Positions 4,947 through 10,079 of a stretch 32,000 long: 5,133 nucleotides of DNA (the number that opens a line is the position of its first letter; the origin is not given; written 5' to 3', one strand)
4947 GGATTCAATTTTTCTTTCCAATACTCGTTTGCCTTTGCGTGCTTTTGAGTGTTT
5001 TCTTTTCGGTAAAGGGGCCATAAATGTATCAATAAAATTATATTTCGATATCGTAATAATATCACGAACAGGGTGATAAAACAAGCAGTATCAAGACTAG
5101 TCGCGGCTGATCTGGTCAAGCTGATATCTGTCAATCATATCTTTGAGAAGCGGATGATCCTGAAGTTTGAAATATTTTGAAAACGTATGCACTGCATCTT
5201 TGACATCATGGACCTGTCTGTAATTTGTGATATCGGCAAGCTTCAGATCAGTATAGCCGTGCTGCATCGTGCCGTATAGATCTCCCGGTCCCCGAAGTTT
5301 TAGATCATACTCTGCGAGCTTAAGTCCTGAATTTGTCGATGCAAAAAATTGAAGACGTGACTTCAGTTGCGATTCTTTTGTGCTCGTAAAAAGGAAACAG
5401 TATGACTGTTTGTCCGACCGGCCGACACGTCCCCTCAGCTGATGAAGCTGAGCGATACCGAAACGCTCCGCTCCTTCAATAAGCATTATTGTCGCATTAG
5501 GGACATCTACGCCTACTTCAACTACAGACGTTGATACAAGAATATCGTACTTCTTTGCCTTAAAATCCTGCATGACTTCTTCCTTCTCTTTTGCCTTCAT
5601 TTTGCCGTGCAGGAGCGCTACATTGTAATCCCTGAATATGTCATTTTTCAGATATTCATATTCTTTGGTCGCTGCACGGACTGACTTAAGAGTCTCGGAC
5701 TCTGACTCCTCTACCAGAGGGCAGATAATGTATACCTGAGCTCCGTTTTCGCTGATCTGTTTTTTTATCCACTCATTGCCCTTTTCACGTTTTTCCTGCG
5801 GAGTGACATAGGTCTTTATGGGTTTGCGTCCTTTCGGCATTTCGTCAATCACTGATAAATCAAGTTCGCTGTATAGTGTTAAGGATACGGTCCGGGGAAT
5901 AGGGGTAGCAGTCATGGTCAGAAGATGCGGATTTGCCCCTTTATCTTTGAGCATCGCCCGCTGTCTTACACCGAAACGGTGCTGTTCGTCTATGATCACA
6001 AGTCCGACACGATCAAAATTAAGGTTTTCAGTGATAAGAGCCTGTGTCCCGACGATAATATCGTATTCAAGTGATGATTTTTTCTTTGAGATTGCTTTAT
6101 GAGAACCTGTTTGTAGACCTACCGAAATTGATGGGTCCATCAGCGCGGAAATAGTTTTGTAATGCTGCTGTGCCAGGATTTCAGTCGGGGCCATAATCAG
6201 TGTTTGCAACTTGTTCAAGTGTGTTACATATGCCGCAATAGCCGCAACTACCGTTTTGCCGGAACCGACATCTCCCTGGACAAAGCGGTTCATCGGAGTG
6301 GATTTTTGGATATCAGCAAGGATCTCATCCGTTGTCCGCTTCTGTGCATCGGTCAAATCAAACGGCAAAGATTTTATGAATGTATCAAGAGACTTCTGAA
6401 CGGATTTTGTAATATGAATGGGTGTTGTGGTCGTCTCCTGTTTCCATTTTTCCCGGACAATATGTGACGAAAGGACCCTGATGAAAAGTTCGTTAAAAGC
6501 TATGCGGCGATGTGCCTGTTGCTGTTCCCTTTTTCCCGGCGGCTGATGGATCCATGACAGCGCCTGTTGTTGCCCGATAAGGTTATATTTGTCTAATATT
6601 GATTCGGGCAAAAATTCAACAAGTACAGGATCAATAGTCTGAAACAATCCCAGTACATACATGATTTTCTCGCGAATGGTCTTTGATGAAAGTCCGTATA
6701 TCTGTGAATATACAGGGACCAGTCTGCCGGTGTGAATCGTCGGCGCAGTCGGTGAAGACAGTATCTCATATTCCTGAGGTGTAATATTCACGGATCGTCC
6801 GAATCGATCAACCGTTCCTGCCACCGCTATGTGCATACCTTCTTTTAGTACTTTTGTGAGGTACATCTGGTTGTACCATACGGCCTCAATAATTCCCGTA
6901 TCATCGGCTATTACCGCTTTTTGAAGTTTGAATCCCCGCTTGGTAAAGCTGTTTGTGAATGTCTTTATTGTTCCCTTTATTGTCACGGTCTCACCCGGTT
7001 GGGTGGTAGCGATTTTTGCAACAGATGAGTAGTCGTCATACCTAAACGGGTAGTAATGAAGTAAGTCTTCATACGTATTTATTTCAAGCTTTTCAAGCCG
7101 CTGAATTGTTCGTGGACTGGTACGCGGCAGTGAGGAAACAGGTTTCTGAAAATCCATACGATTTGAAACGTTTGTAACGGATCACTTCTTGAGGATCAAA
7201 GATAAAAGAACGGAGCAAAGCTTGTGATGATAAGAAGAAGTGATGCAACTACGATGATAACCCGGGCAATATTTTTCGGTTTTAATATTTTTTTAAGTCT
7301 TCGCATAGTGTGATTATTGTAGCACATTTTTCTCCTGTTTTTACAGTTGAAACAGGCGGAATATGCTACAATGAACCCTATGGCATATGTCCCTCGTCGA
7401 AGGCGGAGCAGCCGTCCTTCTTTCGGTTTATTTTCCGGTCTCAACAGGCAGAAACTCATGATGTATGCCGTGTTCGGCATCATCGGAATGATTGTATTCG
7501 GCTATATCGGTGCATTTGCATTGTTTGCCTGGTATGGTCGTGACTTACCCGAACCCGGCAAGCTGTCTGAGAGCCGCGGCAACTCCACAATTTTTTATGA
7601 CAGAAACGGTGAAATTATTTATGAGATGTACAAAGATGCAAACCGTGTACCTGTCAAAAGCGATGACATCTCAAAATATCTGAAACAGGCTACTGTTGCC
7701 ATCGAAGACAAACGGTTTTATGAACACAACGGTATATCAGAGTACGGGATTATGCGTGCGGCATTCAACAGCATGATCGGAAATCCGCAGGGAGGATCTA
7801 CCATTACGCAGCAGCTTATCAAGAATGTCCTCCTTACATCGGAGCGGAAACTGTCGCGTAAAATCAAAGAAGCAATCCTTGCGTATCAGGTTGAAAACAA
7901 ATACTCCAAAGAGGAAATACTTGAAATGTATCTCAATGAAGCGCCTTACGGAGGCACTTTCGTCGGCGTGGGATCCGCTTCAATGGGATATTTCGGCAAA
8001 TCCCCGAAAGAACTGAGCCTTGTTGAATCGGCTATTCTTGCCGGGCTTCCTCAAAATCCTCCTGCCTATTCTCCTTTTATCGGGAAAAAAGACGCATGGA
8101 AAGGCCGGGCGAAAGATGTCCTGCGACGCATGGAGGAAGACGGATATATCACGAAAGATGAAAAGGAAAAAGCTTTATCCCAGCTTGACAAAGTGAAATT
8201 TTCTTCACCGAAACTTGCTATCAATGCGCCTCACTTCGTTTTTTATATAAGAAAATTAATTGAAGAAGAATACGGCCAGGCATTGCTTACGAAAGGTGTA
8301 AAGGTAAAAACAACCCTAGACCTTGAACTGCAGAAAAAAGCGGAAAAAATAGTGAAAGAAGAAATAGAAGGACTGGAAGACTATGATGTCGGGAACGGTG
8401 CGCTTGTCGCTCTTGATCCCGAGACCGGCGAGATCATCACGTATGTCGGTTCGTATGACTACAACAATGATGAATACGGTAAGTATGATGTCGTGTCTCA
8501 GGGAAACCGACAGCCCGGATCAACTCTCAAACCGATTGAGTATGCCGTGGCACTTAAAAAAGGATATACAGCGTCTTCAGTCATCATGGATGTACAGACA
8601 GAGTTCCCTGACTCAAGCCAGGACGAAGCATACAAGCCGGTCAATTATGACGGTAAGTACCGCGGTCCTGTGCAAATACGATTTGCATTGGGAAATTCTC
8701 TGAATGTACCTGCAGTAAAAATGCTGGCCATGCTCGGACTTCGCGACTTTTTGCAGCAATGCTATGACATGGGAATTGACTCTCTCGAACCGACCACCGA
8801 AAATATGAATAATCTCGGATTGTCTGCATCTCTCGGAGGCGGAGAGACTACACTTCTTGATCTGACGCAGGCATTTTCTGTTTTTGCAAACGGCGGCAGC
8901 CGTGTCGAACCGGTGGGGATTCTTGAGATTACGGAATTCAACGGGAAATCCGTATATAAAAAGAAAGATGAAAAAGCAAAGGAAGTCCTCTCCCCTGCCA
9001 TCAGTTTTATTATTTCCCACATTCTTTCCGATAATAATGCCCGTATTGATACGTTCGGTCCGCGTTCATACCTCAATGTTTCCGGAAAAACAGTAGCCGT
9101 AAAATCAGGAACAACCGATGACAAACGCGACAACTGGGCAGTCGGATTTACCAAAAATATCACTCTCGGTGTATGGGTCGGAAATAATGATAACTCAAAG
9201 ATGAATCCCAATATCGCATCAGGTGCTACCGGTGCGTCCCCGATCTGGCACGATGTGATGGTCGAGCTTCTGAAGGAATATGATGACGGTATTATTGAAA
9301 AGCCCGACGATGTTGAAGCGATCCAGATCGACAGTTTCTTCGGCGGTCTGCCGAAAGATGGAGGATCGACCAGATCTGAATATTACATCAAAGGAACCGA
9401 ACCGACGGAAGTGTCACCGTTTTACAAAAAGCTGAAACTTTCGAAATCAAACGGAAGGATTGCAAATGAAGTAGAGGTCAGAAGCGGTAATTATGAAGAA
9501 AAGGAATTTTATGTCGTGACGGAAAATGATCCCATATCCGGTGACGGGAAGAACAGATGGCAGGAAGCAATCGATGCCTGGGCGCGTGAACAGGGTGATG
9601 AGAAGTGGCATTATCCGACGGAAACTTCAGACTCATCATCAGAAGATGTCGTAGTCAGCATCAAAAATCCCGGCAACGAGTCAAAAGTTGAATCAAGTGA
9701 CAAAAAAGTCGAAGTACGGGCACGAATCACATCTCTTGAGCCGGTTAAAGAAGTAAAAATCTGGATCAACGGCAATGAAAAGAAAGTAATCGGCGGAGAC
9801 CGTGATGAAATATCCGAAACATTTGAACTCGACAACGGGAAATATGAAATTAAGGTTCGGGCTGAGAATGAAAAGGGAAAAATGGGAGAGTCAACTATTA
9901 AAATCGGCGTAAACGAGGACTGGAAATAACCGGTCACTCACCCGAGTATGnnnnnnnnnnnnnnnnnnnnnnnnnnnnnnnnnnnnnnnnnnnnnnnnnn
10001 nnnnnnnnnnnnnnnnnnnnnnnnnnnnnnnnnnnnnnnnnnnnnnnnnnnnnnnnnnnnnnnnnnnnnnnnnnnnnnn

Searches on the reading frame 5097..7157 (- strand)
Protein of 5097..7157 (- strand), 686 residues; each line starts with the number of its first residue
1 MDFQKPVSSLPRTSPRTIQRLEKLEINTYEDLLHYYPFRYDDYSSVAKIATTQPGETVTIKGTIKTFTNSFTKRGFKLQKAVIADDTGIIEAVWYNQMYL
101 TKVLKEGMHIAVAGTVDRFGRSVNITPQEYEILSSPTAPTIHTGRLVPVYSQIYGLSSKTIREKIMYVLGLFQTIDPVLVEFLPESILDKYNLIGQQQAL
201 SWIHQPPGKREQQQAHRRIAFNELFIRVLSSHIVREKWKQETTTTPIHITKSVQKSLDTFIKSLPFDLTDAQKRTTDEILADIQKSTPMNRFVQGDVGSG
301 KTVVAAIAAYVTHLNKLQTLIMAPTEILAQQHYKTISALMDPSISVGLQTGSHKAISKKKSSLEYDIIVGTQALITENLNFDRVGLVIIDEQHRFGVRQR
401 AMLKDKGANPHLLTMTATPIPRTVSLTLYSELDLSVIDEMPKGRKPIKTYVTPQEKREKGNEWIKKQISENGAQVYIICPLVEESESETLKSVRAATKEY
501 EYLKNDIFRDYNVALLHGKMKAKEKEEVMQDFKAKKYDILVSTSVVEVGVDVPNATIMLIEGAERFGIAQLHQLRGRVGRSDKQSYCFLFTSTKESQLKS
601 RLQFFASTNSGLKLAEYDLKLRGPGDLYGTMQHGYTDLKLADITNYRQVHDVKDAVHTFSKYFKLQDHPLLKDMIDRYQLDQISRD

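Call 11: search_protein_families(library=pfam, proteins=[window:5097-7157:-], max_evalue=0.001)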
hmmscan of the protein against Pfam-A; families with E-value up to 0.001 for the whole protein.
window:5097-7157:- (686 aa): 8 families
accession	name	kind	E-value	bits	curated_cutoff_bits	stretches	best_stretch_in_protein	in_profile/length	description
PF00270.35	DEAD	-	2.1e-23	83.3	26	1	270-424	2-164/167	DEAD/DEAH box helicase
PF00271.37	Helicase_C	-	2.6e-22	79.6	23.5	1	464-581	6-109/110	Helicase conserved C-terminal domain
PF17191.10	RecG_wedge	-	4.4e-20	72.3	23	1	19-165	14-155/162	RecG wedge domain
PF04851.21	ResIII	-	9.8e-15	55.3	22.5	1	267-419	3-162/164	Type III restriction enzyme, res subunit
PF19833.4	RecG_dom3_C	-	6.8e-10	39.3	26.8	1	608-650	1-44/87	ATP-dependent DNA helicase RecG, domain 3, C-terminal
PF01336.31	tRNA_anti-codon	-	1.1e-08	35.4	27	1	58-133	1-75/75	OB-fold nucleic acid binding domain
PF22590.2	Cas3-like_C_2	-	6.7e-08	33.2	27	1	491-582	10-105/106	CRISPR-associated nuclease/helicase Cas3, C-terminal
PF07517.20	SecA_DEAD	-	0.00034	20.4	24.6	1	293-373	95-175/290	SecA DEAD-like domain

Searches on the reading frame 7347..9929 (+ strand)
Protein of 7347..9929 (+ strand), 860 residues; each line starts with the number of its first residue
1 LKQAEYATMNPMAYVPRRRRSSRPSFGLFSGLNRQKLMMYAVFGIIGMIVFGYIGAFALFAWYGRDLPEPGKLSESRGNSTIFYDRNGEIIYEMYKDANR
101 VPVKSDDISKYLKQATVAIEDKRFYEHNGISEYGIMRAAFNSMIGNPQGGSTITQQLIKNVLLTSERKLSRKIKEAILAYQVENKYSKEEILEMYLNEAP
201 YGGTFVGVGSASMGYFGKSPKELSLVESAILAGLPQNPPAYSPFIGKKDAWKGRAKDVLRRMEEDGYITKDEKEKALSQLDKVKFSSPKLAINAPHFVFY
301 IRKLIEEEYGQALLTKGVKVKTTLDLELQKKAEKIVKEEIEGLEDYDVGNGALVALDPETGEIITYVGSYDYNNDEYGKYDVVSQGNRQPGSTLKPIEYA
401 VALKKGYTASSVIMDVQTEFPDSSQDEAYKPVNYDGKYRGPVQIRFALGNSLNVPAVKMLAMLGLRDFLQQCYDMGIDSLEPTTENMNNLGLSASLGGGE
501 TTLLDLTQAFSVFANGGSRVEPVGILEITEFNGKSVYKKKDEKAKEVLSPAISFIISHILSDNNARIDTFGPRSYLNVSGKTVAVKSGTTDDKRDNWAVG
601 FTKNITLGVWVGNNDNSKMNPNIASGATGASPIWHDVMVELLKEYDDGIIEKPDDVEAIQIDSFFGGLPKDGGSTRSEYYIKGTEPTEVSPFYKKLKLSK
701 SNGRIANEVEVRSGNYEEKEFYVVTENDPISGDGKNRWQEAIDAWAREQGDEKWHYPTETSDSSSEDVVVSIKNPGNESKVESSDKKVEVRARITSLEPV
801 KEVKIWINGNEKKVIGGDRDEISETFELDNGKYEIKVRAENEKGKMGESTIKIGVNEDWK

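Call 11: search_protein_families(library=pfam, proteins=[window:7347-9929:+], max_evalue=0.001)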
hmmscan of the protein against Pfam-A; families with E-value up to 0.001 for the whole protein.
window:7347-9929:+ (860 aa): 3 families
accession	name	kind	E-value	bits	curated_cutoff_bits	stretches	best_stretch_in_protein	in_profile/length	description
PF00912.28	Transgly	-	4.2e-60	202.6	27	1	88-262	2-177/178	Transglycosylase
PF00905.27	Transpeptidase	-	1.2e-23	84.3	22.1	1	351-611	1-278/299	Penicillin binding protein transpeptidase domain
PF17957.7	Big_7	-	0.00083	20.4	24.1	0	769-837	2-70/70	Bacterial Ig domain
